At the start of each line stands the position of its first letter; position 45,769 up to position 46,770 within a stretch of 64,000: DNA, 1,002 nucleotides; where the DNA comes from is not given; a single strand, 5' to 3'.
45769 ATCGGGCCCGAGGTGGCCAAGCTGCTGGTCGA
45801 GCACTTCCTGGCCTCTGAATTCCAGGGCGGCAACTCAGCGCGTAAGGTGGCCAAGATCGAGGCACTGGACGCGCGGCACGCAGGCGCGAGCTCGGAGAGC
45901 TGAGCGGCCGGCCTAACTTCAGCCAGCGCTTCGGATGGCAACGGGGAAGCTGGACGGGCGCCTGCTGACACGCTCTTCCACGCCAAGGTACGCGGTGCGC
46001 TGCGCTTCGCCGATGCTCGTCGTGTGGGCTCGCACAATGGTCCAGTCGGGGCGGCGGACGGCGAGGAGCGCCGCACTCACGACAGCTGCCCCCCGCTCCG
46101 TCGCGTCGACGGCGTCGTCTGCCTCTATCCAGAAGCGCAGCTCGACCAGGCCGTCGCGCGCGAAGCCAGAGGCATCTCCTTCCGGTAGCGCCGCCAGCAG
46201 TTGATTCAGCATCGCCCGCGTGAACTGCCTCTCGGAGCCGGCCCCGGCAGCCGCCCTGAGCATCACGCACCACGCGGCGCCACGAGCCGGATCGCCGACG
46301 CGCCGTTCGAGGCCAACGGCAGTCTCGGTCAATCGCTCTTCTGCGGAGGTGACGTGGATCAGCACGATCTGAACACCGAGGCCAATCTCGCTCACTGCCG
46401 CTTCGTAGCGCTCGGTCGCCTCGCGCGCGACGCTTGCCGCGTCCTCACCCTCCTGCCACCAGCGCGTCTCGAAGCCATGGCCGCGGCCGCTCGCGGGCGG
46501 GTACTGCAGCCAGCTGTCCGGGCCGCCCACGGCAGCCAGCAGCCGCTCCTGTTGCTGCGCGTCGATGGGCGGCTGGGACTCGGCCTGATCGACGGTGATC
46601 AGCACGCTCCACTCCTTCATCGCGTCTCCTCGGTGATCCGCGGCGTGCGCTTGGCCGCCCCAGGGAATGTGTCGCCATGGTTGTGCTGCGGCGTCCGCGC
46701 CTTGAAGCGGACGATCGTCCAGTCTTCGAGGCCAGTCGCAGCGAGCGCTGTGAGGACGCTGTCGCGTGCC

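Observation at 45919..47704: Overlapping three-gene operon: a cupin plus two 233-aa paralogues, each an internal duplication of an unrecognised module of about 110 aa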

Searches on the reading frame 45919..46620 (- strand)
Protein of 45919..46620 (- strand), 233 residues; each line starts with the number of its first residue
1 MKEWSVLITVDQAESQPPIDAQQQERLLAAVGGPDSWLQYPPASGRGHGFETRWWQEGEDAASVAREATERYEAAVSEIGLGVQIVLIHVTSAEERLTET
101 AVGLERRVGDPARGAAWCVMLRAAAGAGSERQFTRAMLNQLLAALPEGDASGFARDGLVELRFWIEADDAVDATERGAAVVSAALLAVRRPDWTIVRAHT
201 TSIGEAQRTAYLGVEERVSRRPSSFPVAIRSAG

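Call 3: search_protein_families(library=pfam, proteins=[window:45919-46620:-], max_evalue=1)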
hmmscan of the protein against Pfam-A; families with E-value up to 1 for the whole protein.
window:45919-46620:- (233 aa): 1 family
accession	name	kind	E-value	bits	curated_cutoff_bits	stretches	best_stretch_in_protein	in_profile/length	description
PF20057.4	DUF6456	-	0.0075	16.8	26.3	1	56-116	64-120/136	Domain of unknown function (DUF6456)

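Call 4: search_protein_families(library=ncbifam, proteins=[window:45919-46620:-], max_evalue=1)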
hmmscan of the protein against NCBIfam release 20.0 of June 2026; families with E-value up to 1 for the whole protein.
window:45919-46620:- (233 aa): 0 families

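Call 8: find_homologous_proteins(query=window:45919-46620:-, max_evalue=0.001)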
Query window:45919-46620:- (233 aa): 32 proteins with E <= 0.001 among 8000 candidates.
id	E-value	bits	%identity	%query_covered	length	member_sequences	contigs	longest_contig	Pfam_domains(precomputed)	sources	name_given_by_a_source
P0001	1.6e-144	497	100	100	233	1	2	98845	-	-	-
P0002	2.5e-106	372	74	100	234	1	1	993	-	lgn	-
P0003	6.6e-83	296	65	99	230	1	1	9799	-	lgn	-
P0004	1.1e-82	295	65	98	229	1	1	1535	-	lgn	-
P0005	1.6e-82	295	65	99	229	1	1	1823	-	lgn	-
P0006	3.4e-82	293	64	99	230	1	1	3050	-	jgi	jgi:hypothetical protein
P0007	2.5e-81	291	61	99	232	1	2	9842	-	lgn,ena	-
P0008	6.7e-81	289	61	98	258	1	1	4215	-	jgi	jgi:hypothetical protein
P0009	3.7e-79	284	59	99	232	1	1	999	-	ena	-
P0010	2.1e-78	281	58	98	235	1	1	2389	-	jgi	jgi:hypothetical protein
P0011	2.9e-78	281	58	98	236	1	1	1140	-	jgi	-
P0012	3.8e-78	280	57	99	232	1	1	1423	-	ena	-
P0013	1.7e-77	278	63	99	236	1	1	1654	-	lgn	-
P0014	9.2e-77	276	57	99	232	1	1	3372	-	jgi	-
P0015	8.4e-76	273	59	94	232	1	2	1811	-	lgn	-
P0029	2.0e-58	216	51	100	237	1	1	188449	-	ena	-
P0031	2.7e-54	202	49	98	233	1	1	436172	-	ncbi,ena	-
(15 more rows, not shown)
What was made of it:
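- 45919..46620 (-): Paralogue B (233 aa), two ferredoxin-like modules. It is the more conserved partner. 31 homologues, all unnamed (call 8).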

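Call 9: search_solved_structures(query=window:45919-46620:-, max_evalue=10)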
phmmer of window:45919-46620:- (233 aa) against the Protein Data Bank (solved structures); distinct sequences matched with E-value up to 10: 4.
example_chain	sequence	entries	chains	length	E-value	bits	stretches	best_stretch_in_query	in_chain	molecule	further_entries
7ezt_B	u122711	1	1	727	0.68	12.8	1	65-164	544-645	Beta-N-acetylhexosaminidase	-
7ezt_C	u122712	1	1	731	0.69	12.8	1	65-164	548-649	Beta-N-acetylhexosaminidase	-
6jqf_A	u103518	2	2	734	0.69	12.8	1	65-164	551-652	Glycoside hydrolase, family 20, catalytic core | Beta-N-acetylhexosaminidase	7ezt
7ezt_A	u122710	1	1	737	0.69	12.8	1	65-164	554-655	Beta-N-acetylhexosaminidase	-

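Call 12: find_encoding_contigs(protein=P0031, flank=10000, max_places=3)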
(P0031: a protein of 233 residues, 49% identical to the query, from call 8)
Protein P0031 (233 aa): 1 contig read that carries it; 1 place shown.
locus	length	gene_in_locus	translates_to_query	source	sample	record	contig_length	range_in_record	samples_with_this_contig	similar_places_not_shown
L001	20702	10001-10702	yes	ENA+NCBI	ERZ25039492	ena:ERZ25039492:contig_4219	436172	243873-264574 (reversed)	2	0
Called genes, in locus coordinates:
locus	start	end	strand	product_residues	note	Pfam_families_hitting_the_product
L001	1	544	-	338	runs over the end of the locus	PF05721:PhyH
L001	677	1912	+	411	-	PF05977:MFS_3, PF07690:MFS_1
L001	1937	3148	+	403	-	PF00364:Biotin_lipoyl, PF02817:E3_binding, PF00198:2-oxoacid_dh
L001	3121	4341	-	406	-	PF01266:DAO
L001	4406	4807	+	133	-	PF01894:YjbQ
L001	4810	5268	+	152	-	PF02502:LacAB_rpiB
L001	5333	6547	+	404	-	PF03446:NAD_binding_2, PF14833:NAD_binding_11, PF00190:Cupin_1, PF07883:Cupin_2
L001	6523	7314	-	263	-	PF00753:Lactamase_B, PF13483:Lactamase_B_3, PF12706:Lactamase_B_2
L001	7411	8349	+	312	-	PF02558:ApbA, PF03446:NAD_binding_2 (weak), PF08546:ApbA_C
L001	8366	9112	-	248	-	PF00392:GntR, PF07702:UTRA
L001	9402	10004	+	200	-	-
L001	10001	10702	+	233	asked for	-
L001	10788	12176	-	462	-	PF01979:Amidohydro_1, PF07969:Amidohydro_3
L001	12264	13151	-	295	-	PF01488:Shikimate_DH, PF02737:3HCDH_N (weak), PF02826:2-Hacid_dh_C, PF03446:NAD_binding_2, PF03807:F420_oxidored, PF07991:KARI_N, PF14833:NAD_binding_11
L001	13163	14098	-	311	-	PF02779:Transket_pyr, PF02780:Transketolase_C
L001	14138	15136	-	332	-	PF00676:E1_dh, PF02775:TPP_enzyme_C (weak)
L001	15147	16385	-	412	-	PF00557:Peptidase_M24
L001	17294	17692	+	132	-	PF13407:Peripla_BP_4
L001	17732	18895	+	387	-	PF00005:ABC_tran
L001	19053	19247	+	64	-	-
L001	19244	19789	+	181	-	PF02653:BPD_transp_2 (weak)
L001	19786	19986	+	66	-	PF02653:BPD_transp_2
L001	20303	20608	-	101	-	-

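Call 13: find_encoding_contigs(protein=P0029, flank=10000, max_places=3)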
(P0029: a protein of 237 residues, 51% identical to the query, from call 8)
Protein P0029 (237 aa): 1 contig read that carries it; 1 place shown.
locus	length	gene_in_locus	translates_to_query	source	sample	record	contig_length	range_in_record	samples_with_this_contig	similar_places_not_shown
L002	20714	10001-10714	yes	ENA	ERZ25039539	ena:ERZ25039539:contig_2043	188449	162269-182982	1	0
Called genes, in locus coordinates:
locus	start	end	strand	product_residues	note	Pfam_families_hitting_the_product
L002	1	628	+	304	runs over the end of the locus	PF08447:PAS_3, PF00989:PAS (weak), PF13188:PAS_8, PF13426:PAS_9, PF08447:PAS_3 (weak), PF08448:PAS_4 (weak)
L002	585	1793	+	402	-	PF00989:PAS, PF08448:PAS_4, PF13188:PAS_8 (weak), PF13426:PAS_9, PF08447:PAS_3 (weak)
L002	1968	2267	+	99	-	PF00563:EAL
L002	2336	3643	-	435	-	PF00514:Arm (faint), PF01602:Adaptin_N (faint), PF02985:HEAT (faint), PF03130:HEAT_PBS (faint), PF12717:Cnd1 (faint), PF13513:HEAT_EZ (faint), PF13646:HEAT_2, PF13646:HEAT_2, +4 more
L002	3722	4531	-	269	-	PF01261:AP_endonuc_2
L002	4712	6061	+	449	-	PF01547:SBP_bac_1, PF13416:SBP_bac_8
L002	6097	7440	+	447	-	PF01547:SBP_bac_1, PF13416:SBP_bac_8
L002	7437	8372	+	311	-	PF00528:BPD_transp_1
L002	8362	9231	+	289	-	PF00528:BPD_transp_1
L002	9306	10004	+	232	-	-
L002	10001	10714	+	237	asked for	-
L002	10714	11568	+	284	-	PF00753:Lactamase_B, PF12706:Lactamase_B_2 (weak)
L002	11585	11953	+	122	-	PF07883:Cupin_2, PF02311:AraC_binding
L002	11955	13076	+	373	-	PF01408:GFO_IDH_MocA, PF02894:GFO_IDH_MocA_C, PF22725:GFO_IDH_MocA_C3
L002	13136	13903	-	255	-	PF00106:adh_short, PF08659:KR, PF13561:adh_short_C2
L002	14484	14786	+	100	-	PF07729:FCD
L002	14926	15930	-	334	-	PF02423:OCD_Mu_crystall, PF01262:AlaDh_PNT_C (weak), PF01488:Shikimate_DH (weak)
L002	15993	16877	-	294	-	PF00296:Bac_luciferase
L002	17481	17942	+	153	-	-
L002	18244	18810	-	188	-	-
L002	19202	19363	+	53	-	-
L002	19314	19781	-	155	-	-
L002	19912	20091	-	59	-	-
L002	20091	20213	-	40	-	-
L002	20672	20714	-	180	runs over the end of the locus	PF02463:SMC_N, PF13175:AAA_15, PF13476:AAA_23, PF13514:AAA_27 (weak), PF13555:AAA_29 (weak), PF13304:AAA_21 (weak)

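Call 27: predict_structure(alignment_id=A1)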
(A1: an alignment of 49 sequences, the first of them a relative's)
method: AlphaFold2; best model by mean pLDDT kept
length: 233 residues; sequences in the alignment: 49
mean_pLDDT: 93.7   pTM: 0.84
mean pLDDT of the five models: 93.7, 93.1, 92.7, 92.6, 92.1
residues with pLDDT >= 90: 202; 70-90: 23; 50-70: 8; < 50: 0
segments of 3 or more residues with pLDDT < 50: none
pLDDT, mean of each block of 10 residues (from residue 1): 95 93 97 93 70 96 98 98 97 93 92 92 97 97 96 97 98 98 98 98 93 91 82 84
secondary structure, 60 per line:
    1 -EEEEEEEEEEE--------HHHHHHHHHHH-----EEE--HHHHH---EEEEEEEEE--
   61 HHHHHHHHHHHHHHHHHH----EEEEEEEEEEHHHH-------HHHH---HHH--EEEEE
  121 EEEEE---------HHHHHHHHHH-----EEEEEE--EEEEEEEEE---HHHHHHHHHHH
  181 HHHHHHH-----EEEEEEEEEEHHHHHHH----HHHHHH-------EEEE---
elements in order: E2-12 H21-31 E37-39 H42-46 E50-58 H61-78 E83-92 H93-96 H104-107 E116-125 H135-144 E150-155 E158-166 H170-187 E193-202 H203-209 H214-219 E227-230
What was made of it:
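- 45919..46620 (-): AF2 pLDDT is 93.7, pTM 0.84 (call 27).
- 46285..46620 (-): Module B1 (B residues 1-112). Strands 2-12, 37-39, 50-58 and 83-92; helices 21-31 and 61-78 (call 27).
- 45922..46284 (-): Module B2 (B residues 113-233). Strands 116-125, 150-155, 158-166 and 193-202; helices 135-144 and 170-187 (call 27).
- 46456..46512 (-): Conserved beta2-loop-beta3 segment of B (W37-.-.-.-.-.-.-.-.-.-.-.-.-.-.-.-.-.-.55), with 18 of 19 positions at least 90% conserved. Candidate functional loop. It has the lowest pLDDT in the model (block 41-50 = 70), consistent with a mobile loop (call 27).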

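Call 30: fold_search(model_id=the predicted structure, library=pdb)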
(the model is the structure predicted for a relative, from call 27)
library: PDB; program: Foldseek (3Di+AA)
matches with E <= 10: 1348; with E <= 0.001: 7
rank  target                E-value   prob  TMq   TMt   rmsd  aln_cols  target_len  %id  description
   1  3dtz_C                1.2e-04  1.00  0.36  0.38   8.3       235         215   11  Crystal structure of Putative Chlorite dismutase TA0507 (released 2008-08-05)
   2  4iqm                  1.6e-04  0.91  0.24  0.20  14.7       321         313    8  Crystal structure of the catalytic domain of human Pus1 (released 2013-06-05)
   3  3p96                  4.1e-04  0.91  0.23  0.16  13.3       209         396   16  Crystal structure of Phosphoserine phosphatase SerB from Mycobacterium avium, native form (released 2010-11-10)
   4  4nz6_A                4.3e-04  0.80  0.24  0.19  13.0       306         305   10  Steroid receptor RNA Activator (SRA) modification by the human Pseudouridine Synthase 1 (hPus1p): RNA binding, activit (released 2014-05-21)
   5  5is2                  6.7e-04  0.95  0.24  0.17  13.5       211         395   11  Crystal structure of Mycobacterium avium SerB2 at pH 6.6 (released 2016-04-27)
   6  5it0                  7.6e-04  0.93  0.24  0.16  13.2       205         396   13  Crystal structure of Mycobacterium avium SerB2 mutant D343N/D347N (released 2016-04-27)
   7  5it4                  9.1e-04  0.96  0.25  0.17  13.4       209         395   10  Crystal structure of Mycobacterium avium SerB2 mutant D343N (released 2016-04-27)
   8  4hhu_B                1.0e-03  0.95  0.23  0.30  13.3       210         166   10  Crystal Structure of Engineered Protein. Northeast Structural Genomics Consortium Target OR280. (released 2012-10-24)
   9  5jjb                  1.0e-03  0.91  0.26  0.18  13.2       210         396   11  Crystal structure of Mycobacterium avium SerB2 mutant D343G (released 2016-05-18)
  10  9lmn_A                1.1e-03  0.82  0.24  0.17  13.5       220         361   14  Crystal structure of a polyketide ABM/SchA-like domain-containing protein WhiE-ORFI from Streptomyces coelicolor (released 2025-11-26)
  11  2v9k                  1.2e-03  0.90  0.27  0.15  14.0       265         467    8  Crystal structure of human PUS10, a novel pseudouridine synthase. (released 2007-10-09)
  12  4ney_A                1.6e-03  0.97  0.27  0.34  11.5       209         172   10  Crystal Structure of an engineered protein with ferredoxin fold, Northeast Structural Genomics Consortium (NESG) Targe (released 2014-01-15)
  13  4nz6_B                1.7e-03  0.63  0.23  0.19  13.4       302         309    9  Steroid receptor RNA Activator (SRA) modification by the human Pseudouridine Synthase 1 (hPus1p): RNA binding, activit (released 2014-05-21)
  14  2nyi_A                1.8e-03  0.89  0.26  0.32  13.4       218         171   14  Crystal Structure of an Unknown Protein from Galdieria sulphuraria (released 2006-12-12)
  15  2pgc_A                1.9e-03  0.87  0.29  0.31   8.9       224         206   11  Crystal structure of a a marine metagenome protein (jcvi_pep_1096685590403) from uncultured marine organism at 2.53 A  (released 2007-04-24)
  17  2nyi_B                2.5e-03  0.89  0.26  0.33  12.6       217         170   12  Crystal Structure of an Unknown Protein from Galdieria sulphuraria (released 2006-12-12)
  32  9lmn_B                7.7e-03  0.47  0.22  0.16  13.3       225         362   17  Crystal structure of a polyketide ABM/SchA-like domain-containing protein WhiE-ORFI from Streptomyces coelicolor (released 2025-11-26)
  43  9ltx                  1.4e-02  0.44  0.28  0.30  13.3       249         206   16  Crystal structure of a polyketide decarboxylase Abx(+)O from Actinomycetes sp. MA7150 (released 2026-03-04)
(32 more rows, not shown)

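Call 32: search_protein_families(library=pfam, alignment_id=A1, max_evalue=1)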
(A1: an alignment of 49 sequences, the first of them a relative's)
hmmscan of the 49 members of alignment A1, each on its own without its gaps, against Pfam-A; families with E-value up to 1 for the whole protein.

A. member 1, P0001 (233 aa): 1 family
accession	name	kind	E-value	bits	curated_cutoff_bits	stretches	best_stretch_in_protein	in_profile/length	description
PF20057.4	DUF6456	-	0.0075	16.8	26.3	1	56-116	64-120/136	Domain of unknown function (DUF6456)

B. families by the number of members that match (of 49 scanned): 11 families
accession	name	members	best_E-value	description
PF02120.21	Flg_hook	8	0.031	Flagellar hook-length control protein FliK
PF20057.4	DUF6456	2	0.0075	Domain of unknown function (DUF6456)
PF16175.11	DUF4875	2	0.063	Domain of unknown function (DUF4875)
PF06223.18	Phage_tail_T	1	0.031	Minor tail protein T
PF07626.16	PSD3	1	0.075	Protein of unknown function (DUF1587)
PF16226.10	DUF4885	1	0.17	Domain of unknown function (DUF4885)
PF21502.2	Obc1_cap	1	0.25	Oxalate biosynthetic component 1, cap domain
PF18858.6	LPD39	1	0.25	Large polyvalent protein associated domain 39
PF13783.11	DUF4177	1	0.28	Domain of unknown function (DUF4177)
PF19981.4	DUF6417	1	0.35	Family of unknown function (DUF6417)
PF12616.13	DUF3775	1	0.98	Protein of unknown function (DUF3775)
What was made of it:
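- On ACT / RAM domain families: No such hit in any of the 49 members at E<=1 (call 32).
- On Chlorite dismutase / ChdC / DyP: No Pfam hit (call 32).
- Closest known: ACT / RAM small-molecule-binding domains. Different: No ACT or RAM sequence model matches (call 32).
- Closest known: YkoF / MTH1187-like proteins. Different: No sequence match to the Pfam thiamine-binding family (call 32).
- Closest known: Cofactor-free alpha+beta-barrel enzymes. Different: No Pfam hit to rhaM, ABM, Dabb, MIase or EthD (call 32).
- No ACT, RAM, PII or Thiamine_BP Pfam model matches any of the 49 members even at E<=1 (call 32). TM-scores are only 0.25-0.38 with rmsd 8-10 A. No Pfam Chlor_dismutase or DyP hit appears in any member (call 32).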

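Call 37: find_related_loci(query=A3, collection=genome_contigs, flank=10000)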
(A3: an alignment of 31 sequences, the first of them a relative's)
Query A3 (233 aa) in genome_contigs; peptide patterns used: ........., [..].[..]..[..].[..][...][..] (x = any residue, [..] = any of these).
51 stretches matched a pattern; 4 encode a relative of the query (tblastn E <= 1e-3); 4 distinct loci.
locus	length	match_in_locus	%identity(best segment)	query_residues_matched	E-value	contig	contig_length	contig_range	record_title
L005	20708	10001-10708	50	1-232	6e-62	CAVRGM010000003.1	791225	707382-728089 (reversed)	MAG: uncultured Chloroflexia bacterium isolate MFD05442.bin.1.287 genome assembly, contig: contig_28682, whole genome sh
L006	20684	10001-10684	49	3-230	2e-59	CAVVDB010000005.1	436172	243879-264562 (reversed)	MAG: uncultured Chloroflexia bacterium isolate MFD02242.bin.2.210 genome assembly, contig: contig_4219, whole genome sho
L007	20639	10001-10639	40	2-217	3e-34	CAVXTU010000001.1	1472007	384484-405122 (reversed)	MAG: uncultured Chloroflexia bacterium isolate MFD05684.bin.2.84 genome assembly, contig: contig_16614, whole genome sho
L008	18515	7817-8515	51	1-229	1e-60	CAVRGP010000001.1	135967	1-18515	MAG: uncultured Chloroflexia bacterium isolate MFD05442.bin.1.77 genome assembly, contig: contig_15128, whole genome sho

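Call 42: search_protein_representatives(alignment_id=A1)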
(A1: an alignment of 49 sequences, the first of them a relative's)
Query: 49 sequences, 234 profile positions. Proteins with E-value up to 0.001 (for the whole library): 74; up to 1e-10: 28; up to 1e-30: 14. The best 74 are listed.
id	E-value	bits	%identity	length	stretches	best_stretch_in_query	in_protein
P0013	2.4e-92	325.1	-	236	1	3-233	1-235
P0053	2.2e-77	276.1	-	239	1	3-233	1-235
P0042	2.3e-69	249.9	-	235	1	3-228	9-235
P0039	7.8e-69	248.2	-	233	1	2-228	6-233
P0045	2.1e-68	246.7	-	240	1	4-228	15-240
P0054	1.8e-63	230.6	-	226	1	3-224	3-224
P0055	4.7e-56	206.3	-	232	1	4-227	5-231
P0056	1.0e-48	182.3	-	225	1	4-220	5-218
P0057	6.8e-48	179.6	-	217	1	5-220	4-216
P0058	1.2e-42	162.4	-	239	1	6-221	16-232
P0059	6.9e-42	160.0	-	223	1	5-222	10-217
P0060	1.3e-40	155.8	-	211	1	3-211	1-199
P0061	4.2e-37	144.3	-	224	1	5-223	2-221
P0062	1.9e-33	132.3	-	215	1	3-223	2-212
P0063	1.9e-30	122.6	-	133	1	104-228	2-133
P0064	1.7e-28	116.2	-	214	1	3-220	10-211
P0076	4.5e-07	46.0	-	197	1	116-211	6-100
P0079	2.1e-06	43.8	-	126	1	117-230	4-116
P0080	3.1e-06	43.3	-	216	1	117-209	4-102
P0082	5.0e-06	42.6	-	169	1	119-206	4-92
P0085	7.4e-06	42.0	-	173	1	118-210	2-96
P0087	9.0e-06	41.8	-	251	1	117-209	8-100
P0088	9.9e-06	41.6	-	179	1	118-211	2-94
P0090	1.4e-05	41.1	-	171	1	117-207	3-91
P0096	2.7e-05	40.2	-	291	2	118-211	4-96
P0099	3.1e-05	40.0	-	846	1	116-211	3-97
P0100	3.6e-05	39.8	-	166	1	117-207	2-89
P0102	5.0e-05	39.3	-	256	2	118-210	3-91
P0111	3.1e-04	36.7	-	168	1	116-210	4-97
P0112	3.7e-04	36.5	-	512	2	118-209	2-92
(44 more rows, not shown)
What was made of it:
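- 45922..46284 (-): This is the module that remote single-module proteins match (call 42).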
